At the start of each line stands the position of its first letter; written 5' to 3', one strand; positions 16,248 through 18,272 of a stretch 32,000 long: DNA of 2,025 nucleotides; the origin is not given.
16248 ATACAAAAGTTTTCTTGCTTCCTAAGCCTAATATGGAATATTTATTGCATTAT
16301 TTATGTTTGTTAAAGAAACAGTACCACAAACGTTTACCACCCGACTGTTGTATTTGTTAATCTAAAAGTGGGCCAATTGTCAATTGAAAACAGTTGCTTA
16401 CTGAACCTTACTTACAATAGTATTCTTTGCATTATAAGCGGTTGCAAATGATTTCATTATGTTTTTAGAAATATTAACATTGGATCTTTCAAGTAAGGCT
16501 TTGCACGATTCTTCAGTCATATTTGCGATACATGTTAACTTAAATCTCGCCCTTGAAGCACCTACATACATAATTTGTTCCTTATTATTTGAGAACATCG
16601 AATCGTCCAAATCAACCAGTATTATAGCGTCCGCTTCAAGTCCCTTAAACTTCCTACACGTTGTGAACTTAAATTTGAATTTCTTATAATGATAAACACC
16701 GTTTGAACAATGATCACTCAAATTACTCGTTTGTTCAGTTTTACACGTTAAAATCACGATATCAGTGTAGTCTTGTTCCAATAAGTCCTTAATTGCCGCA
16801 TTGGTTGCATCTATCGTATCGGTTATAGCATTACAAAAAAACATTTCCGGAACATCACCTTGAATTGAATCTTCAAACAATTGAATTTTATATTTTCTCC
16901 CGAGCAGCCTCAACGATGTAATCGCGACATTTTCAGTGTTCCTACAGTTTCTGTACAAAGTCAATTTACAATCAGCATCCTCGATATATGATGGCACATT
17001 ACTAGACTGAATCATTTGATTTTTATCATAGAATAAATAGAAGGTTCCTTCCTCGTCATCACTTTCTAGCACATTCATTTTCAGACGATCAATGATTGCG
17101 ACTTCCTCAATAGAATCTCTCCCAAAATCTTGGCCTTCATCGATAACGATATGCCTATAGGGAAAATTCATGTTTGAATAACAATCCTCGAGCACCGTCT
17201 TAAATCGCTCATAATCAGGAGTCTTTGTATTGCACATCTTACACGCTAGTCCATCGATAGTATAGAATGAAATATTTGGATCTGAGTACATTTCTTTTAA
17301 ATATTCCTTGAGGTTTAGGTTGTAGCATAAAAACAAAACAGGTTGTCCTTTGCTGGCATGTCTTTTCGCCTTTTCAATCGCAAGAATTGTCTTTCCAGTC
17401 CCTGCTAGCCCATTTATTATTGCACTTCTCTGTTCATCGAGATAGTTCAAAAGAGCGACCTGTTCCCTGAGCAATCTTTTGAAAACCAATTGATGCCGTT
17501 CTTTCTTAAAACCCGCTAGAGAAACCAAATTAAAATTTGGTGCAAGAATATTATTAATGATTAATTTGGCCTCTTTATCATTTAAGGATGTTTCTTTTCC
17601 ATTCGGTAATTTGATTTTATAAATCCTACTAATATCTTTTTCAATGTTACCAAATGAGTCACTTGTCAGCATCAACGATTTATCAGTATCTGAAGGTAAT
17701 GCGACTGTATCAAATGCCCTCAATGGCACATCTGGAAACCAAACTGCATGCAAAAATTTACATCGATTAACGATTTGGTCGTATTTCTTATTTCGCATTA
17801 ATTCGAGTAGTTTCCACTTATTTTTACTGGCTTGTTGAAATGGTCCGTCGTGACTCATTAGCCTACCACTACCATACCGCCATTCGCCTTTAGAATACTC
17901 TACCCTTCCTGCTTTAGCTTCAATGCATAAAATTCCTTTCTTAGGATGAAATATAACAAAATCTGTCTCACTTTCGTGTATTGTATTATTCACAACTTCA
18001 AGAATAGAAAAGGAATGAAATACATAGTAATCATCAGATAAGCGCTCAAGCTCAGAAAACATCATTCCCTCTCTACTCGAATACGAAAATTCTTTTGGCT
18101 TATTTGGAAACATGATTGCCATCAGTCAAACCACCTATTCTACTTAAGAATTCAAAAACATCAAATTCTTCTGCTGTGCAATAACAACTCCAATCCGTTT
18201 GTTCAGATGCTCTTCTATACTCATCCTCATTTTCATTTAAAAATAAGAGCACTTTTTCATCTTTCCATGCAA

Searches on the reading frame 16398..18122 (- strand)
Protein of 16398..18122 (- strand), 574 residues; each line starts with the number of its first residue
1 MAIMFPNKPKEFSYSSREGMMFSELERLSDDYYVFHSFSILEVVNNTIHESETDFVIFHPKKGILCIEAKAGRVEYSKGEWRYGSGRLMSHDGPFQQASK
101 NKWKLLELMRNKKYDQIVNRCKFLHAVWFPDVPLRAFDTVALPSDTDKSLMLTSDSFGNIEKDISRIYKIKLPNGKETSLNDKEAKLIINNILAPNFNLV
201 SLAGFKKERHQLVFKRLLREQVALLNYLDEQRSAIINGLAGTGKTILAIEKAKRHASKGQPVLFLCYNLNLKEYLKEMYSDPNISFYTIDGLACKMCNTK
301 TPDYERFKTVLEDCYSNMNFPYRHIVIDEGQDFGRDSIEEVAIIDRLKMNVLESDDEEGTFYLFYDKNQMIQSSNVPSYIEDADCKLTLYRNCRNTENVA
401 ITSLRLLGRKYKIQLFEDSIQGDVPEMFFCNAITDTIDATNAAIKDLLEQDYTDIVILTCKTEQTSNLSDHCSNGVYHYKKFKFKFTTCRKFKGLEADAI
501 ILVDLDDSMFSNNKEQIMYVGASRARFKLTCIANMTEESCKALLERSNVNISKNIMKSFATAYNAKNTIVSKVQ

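Call 4: search_protein_families(library=pfam, proteins=[window:16398-18122:-], max_evalue=0.01)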
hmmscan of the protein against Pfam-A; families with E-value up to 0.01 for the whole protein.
window:16398-18122:- (574 aa): 8 families
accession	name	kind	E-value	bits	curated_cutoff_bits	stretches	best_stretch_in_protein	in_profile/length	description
PF13538.12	UvrD_C_2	-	4.8e-07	30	27.4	1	487-529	5-49/52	UvrD-like helicase C-terminal domain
PF04851.21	ResIII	-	2.2e-05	24.9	22.5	1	223-281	20-75/164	Type III restriction enzyme, res subunit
PF09848.15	SLFN-g3_helicase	-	0.00011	22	24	1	234-375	4-131/354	Schlafen group 3, DNA/RNA helicase domain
PF13361.12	UvrD_C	-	0.00021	21.3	25.6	0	488-533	291-347/350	UvrD-like helicase C-terminal domain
PF13604.12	AAA_30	-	0.002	18.3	27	1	219-338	4-105/191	AAA domain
PF01443.25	Viral_helicase1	-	0.0043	17.3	21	0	405-530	138-225/228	Viral superfamily 1 RNA helicase core domain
PF20720.3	nSTAND3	-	0.0057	16.8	27.2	0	225-292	11-75/155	Novel STAND NTPase 3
PF06745.19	ATPase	-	0.0084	15.9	26.6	0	230-268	18-57/231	KaiC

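Call 5: search_protein_families(library=padloc, proteins=[window:16398-18122:-], max_evalue=0.01)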
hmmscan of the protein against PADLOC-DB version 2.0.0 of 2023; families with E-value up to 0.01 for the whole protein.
window:16398-18122:- (574 aa): 12 families
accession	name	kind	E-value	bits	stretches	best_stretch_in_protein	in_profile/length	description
PDLC03813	RTasNERD-Hel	-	1.8e-71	239.9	1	1-530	1-508/519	DRT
PDLC01087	C3a187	-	1.9e-16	58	1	24-280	25-259/559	NERD+UvrD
PDLC02372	Nhi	-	1.8e-08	31.5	1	228-382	198-316/470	-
PDLC00122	GajB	-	1.4e-07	28.8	1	464-556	403-497/502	UrvD helicase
PDLC02350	AbiO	-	1.3e-05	22.2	1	223-522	191-429/468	AbiO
PDLC00103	GajB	-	3.1e-05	21.1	1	482-541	519-584/612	UrvD helicase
PDLC00136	GajB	-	3.5e-05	20.9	1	435-552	435-567/570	UrvD helicase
PDLC04173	GajB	-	0.00018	18.6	0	492-534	426-463/471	-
PDLC00104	GajB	-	0.00029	17.7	1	227-267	11-55/574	UrvD helicase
PDLC05065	PDC-S68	-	0.0025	13.6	1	215-264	604-653/1221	-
PDLC00119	GajB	-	0.0028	14.7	1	485-553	486-563/565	UrvD helicase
PDLC00112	GajB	-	0.0072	13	0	510-553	534-578/581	UrvD helicase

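Call 33: find_encoding_contigs(protein=window:16398-18122:-, flank=10000, max_places=10)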
Protein window:16398-18122:- (574 aa): 1 contig read that carries it; 1 place shown.
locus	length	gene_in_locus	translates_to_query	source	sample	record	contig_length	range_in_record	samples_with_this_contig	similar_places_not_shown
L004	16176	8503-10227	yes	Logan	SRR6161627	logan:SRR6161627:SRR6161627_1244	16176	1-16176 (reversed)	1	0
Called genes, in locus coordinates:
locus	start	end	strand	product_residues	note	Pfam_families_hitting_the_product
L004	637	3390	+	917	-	-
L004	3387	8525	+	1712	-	PF00270:DEAD, PF04851:ResIII (weak), PF27116:YjiV_N (weak), PF00271:Helicase_C, PF09369:MZB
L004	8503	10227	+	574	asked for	PF04851:ResIII (faint), PF13538:UvrD_C_2 (weak)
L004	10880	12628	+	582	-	PF13306:LRR_5, PF13855:LRR_8 (faint), PF13306:LRR_5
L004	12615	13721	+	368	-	PF25390:WD40_RLD (faint), PF13540:RCC1_2 (faint)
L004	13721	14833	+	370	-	-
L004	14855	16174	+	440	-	?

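Call 56: find_related_loci(query=window:16398-18122:-, collection=metagenome_contigs, flank=10000)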
Query window:16398-18122:- (574 aa) in metagenome_contigs; peptide patterns used: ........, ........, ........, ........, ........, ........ (x = any residue, [..] = any of these).
71 stretches matched a pattern; 23 encode a relative of the query (tblastn E <= 1e-3); 23 distinct loci.
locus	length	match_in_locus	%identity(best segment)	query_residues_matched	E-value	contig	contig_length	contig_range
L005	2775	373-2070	58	2-566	0e+0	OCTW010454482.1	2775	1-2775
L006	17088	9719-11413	59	1-566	0e+0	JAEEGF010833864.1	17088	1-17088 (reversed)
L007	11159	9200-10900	57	1-566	0e+0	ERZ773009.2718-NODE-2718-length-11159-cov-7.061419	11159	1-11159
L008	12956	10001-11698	57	1-566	0e+0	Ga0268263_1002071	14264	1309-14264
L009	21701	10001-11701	57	1-566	0e+0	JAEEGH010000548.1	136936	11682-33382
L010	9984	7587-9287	57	1-566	0e+0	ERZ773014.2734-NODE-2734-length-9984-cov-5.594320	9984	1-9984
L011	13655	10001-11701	57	1-566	0e+0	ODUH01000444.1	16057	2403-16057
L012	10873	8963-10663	56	1-566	0e+0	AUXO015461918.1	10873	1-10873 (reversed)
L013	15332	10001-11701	55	1-566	0e+0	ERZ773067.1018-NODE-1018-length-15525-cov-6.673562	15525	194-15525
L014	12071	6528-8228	56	1-566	0e+0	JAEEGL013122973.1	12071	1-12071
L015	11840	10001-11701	55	1-566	0e+0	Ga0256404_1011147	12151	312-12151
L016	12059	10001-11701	56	1-566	0e+0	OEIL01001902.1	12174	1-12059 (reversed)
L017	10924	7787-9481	56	1-566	0e+0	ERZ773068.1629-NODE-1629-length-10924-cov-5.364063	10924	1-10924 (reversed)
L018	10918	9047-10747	55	1-566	0e+0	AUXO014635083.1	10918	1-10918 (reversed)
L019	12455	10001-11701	54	1-566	0e+0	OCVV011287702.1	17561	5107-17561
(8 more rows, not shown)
